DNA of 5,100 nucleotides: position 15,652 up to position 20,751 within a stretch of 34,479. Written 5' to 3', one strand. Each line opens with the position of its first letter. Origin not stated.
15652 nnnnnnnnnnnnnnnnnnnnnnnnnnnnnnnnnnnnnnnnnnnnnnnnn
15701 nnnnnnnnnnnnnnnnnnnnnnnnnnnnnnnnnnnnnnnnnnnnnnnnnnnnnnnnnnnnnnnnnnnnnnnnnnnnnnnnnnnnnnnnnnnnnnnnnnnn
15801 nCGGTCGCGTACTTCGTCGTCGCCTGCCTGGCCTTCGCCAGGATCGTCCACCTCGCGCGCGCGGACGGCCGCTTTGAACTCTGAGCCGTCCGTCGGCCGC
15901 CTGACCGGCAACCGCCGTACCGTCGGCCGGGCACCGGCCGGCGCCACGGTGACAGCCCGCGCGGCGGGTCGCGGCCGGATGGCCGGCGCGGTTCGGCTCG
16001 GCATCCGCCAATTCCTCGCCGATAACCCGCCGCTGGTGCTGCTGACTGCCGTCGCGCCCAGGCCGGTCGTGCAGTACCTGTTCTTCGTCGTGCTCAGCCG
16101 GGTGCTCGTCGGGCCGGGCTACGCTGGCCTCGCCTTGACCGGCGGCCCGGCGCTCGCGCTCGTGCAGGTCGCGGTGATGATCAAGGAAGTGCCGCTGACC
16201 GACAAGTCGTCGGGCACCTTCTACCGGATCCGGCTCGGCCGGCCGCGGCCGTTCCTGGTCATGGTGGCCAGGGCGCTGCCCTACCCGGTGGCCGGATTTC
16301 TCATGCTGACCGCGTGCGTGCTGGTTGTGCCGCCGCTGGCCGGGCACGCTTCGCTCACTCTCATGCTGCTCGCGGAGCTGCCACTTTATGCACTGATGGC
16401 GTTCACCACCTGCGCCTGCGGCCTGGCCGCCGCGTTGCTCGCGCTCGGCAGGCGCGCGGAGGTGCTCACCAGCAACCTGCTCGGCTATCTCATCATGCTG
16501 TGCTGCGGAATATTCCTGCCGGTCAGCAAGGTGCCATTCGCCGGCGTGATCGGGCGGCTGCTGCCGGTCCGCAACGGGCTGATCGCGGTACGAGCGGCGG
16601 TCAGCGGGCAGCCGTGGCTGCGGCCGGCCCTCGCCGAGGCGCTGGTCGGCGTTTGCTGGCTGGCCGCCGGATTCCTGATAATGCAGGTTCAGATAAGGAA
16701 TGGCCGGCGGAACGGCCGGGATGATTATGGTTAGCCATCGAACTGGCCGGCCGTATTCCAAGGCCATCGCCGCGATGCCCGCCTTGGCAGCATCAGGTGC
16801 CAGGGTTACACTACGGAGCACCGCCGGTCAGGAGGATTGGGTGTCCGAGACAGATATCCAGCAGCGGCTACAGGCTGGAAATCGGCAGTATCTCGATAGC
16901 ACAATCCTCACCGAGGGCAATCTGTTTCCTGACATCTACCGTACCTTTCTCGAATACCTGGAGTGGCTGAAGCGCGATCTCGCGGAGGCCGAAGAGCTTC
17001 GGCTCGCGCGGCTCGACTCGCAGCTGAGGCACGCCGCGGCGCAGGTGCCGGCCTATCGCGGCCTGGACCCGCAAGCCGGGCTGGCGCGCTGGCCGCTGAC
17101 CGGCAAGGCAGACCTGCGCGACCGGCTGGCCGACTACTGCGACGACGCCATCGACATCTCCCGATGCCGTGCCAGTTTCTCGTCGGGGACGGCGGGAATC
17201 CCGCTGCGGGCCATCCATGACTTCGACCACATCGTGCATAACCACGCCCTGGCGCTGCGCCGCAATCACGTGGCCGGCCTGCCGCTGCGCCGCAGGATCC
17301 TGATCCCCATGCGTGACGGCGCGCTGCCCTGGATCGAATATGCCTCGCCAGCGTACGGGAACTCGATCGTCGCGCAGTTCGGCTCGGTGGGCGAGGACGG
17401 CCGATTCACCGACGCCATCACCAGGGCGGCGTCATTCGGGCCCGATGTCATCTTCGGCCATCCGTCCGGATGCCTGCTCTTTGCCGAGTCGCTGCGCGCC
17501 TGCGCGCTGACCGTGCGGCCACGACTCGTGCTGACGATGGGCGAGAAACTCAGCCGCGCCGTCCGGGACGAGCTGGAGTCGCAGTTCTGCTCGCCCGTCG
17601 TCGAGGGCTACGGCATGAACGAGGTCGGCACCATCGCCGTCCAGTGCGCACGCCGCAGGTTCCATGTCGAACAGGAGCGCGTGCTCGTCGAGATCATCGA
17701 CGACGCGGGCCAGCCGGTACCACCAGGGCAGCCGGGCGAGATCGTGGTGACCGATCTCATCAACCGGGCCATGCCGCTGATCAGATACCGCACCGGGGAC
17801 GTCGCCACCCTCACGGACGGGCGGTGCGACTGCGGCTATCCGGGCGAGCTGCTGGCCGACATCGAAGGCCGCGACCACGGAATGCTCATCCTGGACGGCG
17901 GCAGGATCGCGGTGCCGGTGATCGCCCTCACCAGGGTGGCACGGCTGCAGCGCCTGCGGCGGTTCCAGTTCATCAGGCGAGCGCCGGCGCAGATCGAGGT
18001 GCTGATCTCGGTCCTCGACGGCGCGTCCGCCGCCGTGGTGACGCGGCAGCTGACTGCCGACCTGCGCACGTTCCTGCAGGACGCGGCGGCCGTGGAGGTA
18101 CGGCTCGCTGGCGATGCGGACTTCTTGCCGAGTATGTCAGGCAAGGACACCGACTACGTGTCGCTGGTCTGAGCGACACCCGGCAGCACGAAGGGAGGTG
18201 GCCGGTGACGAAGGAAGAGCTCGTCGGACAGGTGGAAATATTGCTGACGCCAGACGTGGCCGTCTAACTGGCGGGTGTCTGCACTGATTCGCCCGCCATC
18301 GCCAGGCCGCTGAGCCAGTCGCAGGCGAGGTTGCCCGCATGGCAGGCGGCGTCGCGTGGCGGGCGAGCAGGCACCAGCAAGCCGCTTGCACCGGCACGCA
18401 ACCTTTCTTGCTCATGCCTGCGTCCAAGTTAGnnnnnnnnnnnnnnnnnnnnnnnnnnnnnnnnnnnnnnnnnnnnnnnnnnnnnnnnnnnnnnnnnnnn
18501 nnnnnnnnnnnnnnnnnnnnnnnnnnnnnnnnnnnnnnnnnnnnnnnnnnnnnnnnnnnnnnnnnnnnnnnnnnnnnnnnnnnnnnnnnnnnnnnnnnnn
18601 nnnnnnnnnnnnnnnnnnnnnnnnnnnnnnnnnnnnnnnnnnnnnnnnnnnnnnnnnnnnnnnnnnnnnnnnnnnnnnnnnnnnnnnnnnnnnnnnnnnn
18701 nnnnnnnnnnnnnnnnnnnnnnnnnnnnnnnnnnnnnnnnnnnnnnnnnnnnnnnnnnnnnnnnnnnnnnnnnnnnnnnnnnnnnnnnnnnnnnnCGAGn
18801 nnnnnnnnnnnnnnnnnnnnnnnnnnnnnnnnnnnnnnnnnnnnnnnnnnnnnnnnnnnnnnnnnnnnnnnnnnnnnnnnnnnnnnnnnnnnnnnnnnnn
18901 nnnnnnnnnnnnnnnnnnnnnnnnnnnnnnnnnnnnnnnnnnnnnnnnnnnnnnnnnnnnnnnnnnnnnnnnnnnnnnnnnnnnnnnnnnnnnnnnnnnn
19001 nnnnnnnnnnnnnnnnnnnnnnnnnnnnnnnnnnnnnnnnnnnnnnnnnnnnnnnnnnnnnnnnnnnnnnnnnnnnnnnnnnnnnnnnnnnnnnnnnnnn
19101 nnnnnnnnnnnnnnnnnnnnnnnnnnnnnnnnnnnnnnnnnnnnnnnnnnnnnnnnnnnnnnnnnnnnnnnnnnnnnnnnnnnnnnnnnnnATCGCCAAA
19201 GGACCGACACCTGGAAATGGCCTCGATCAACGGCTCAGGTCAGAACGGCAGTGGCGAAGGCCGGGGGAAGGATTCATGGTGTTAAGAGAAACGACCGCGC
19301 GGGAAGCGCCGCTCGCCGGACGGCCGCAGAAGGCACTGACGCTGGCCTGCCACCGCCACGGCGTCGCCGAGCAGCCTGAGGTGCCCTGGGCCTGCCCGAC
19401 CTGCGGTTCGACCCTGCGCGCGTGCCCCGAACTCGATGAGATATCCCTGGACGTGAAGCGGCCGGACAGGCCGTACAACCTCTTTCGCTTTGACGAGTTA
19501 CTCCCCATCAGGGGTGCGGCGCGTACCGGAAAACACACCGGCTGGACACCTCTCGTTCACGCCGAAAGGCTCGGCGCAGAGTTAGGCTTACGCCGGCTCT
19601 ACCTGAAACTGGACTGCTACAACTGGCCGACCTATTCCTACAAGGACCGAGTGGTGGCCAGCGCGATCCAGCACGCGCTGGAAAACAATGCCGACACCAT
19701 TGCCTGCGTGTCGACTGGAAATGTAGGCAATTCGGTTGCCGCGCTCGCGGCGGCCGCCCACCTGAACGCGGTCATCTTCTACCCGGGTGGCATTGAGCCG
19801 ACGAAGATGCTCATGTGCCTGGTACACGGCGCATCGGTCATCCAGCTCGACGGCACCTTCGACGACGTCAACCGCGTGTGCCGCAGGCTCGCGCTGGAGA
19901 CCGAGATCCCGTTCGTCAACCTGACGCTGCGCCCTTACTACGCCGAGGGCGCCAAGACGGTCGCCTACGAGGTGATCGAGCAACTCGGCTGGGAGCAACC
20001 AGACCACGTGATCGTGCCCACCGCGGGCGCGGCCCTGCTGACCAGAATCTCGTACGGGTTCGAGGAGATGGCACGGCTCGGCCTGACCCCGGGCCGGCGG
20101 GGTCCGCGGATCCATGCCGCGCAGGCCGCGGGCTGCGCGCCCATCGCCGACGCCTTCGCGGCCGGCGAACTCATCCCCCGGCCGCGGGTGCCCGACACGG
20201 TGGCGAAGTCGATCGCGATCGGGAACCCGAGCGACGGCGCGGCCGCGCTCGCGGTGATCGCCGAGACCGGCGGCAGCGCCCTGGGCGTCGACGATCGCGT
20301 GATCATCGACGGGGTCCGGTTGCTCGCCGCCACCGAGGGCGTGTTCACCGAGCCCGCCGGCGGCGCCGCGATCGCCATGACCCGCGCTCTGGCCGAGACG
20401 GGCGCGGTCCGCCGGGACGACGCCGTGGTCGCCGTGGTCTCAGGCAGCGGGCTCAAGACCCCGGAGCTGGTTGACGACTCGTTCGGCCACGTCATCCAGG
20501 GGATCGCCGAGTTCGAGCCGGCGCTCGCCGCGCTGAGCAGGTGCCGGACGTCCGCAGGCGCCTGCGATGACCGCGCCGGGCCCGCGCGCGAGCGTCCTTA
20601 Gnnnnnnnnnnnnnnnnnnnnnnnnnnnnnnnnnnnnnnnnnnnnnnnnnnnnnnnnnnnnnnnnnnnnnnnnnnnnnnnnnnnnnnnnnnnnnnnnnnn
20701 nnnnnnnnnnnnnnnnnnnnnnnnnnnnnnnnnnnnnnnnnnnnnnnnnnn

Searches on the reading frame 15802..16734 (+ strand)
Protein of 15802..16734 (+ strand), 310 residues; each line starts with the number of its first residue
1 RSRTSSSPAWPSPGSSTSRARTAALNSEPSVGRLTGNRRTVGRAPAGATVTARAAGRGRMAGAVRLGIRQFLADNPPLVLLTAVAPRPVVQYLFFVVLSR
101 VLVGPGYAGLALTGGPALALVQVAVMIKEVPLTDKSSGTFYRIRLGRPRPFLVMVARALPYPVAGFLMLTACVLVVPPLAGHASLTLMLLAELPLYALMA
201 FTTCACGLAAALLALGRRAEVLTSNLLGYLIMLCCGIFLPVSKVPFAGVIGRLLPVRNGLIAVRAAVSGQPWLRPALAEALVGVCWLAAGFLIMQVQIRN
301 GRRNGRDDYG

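Call 11: search_protein_families(library=pfam, proteins=[window:15802-16734:+], max_evalue=0.001)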
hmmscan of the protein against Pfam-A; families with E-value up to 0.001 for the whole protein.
window:15802-16734:+ (310 aa): 1 family
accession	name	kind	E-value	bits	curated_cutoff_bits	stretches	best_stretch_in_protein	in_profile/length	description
PF01061.29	ABC2_membrane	-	1.9e-06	28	26.9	1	120-266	59-209/211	ABC-2 type transporter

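Call 27: search_protein_families(library=ncbifam, proteins=[window:15802-16734:+], max_evalue=0.00001)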
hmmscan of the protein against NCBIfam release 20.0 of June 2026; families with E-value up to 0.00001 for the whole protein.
window:15802-16734:+ (310 aa): 0 families

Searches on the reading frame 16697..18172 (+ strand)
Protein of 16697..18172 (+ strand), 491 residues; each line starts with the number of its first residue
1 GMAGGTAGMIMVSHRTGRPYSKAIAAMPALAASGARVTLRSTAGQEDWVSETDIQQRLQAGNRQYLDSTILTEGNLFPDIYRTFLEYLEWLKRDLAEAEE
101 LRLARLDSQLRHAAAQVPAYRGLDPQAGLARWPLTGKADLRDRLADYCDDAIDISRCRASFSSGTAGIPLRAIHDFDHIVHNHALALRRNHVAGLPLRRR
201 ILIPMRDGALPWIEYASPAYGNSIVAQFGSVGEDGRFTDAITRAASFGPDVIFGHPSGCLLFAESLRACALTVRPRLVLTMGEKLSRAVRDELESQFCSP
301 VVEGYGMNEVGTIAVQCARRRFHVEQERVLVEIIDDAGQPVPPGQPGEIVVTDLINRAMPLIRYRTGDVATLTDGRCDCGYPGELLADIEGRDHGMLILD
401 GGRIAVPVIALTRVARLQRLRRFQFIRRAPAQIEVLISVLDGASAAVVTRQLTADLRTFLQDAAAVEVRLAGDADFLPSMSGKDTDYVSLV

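Call 11: search_protein_families(library=pfam, proteins=[window:16697-18172:+], max_evalue=0.001)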
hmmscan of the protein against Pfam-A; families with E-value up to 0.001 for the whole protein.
window:16697-18172:+ (491 aa): 1 family
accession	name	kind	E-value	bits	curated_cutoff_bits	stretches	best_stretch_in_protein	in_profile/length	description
PF00501.34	AMP-binding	-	7.2e-12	45.2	29.9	1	212-351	222-374/384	AMP-binding enzyme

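Call 27: search_protein_families(library=ncbifam, proteins=[window:16697-18172:+], max_evalue=0.00001)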
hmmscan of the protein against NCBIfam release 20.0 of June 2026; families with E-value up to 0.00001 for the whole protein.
window:16697-18172:+ (491 aa): 6 families
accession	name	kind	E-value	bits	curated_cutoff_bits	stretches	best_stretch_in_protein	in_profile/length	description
NF045666.1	DVU1553_fam_AMP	equivalog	3e-38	131.7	300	1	96-392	21-330/331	DVU_1553 family AMP-dependent CoA ligase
NF041878.1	paak_haloarch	equivalog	6.8e-25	87.5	700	1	103-401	18-333/427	phenylacetate--CoA ligase PaaK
NF041217.1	BagE_FevW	exception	9.1e-24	84.2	800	1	253-386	168-305/424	bagremycin/ferroverdin synthetase BagE/FevW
TIGR02155.1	PA_CoA_ligase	equivalog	2.7e-22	78.9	646.3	1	96-402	6-326/422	phenylacetate--CoA ligase PaaK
NF053551.1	FlxY_rubin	equivalog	2.9e-21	75.7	520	1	304-458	233-389/424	flexirubin biosynthesis putative acyl-CoA ligase FlxY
TIGR02304.1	aden_form_hyp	equivalog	9.6e-13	47.9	251.9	1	237-447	176-385/430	F390 synthetase-related protein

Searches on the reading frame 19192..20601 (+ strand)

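Call 12: search_protein_families(library=pfam, proteins=[window:19192-20601:+], max_evalue=0.001)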
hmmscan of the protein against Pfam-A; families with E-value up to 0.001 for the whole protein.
window:19192-20601:+ (469 aa): 1 family
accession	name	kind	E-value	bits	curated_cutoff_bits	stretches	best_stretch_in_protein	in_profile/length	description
PF00291.31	PALP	-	3.5e-68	230.5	35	1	115-418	4-295/295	Pyridoxal-phosphate dependent enzyme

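Call 27: search_protein_families(library=ncbifam, proteins=[window:19192-20601:+], max_evalue=0.00001)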
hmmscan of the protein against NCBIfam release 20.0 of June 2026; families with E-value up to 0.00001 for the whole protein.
window:19192-20601:+ (469 aa): 34 families (the best 25 are shown)
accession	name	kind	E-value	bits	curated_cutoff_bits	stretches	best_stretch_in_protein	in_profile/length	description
TIGR00260.1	thrC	equivalog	1.5e-70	238.1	167.1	1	101-425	5-340/340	threonine synthase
NF006050.0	PRK08197.1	equivalog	2.9e-69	233.8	303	1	49-430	7-391/406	threonine synthase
NF004170.0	PRK05638.1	equivalog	5.3e-51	173.6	421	1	52-423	3-358/442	threonine synthase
NF004996.0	PRK06381.1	equivalog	5.4e-37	127.5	266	1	114-418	11-316/319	threonine synthase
NF005035.0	PRK06450.1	equivalog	7.9e-37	126.8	301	1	134-423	65-337/338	threonine synthase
NF006205.0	PRK08329.1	equivalog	4e-34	118.1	358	1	53-422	4-345/347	threonine synthase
NF006390.0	PRK08639.1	equivalog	2e-19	69.9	421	1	118-419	25-313/418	threonine ammonia-lyase IlvA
TIGR01127.1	ilvA_1Cterm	equivalog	5.8e-18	65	378.75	1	119-420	1-285/380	threonine ammonia-lyase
NF005680.0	PRK07476.1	equivalog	2.9e-17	62.6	413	1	109-422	14-312/326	hydroxyectoine utilization dehydratase EutB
NF005292.0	PRK06815.1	equivalog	1.3e-15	57.3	371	1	116-419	19-306/320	threonine/serine dehydratase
NF006094.0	PRK08246.1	subfamily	1.6e-15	57.3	331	1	110-419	15-302/310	serine/threonine dehydratase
NF005600.0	PRK07334.1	equivalog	6.2e-15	54.7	496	1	117-419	27-310/408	threonine ammonia-lyase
TIGR02079.1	THD1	equivalog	4e-14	52.2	440.55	1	119-420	17-306/410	threonine ammonia-lyase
TIGR01124.1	ilvA_2Cterm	equivalog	5.6e-14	51.6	411.3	1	118-421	17-306/499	threonine ammonia-lyase, biosynthetic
TIGR03844.1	cysteate_syn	equivalog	8.3e-14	51.2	324.9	1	51-422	3-381/398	cysteate synthase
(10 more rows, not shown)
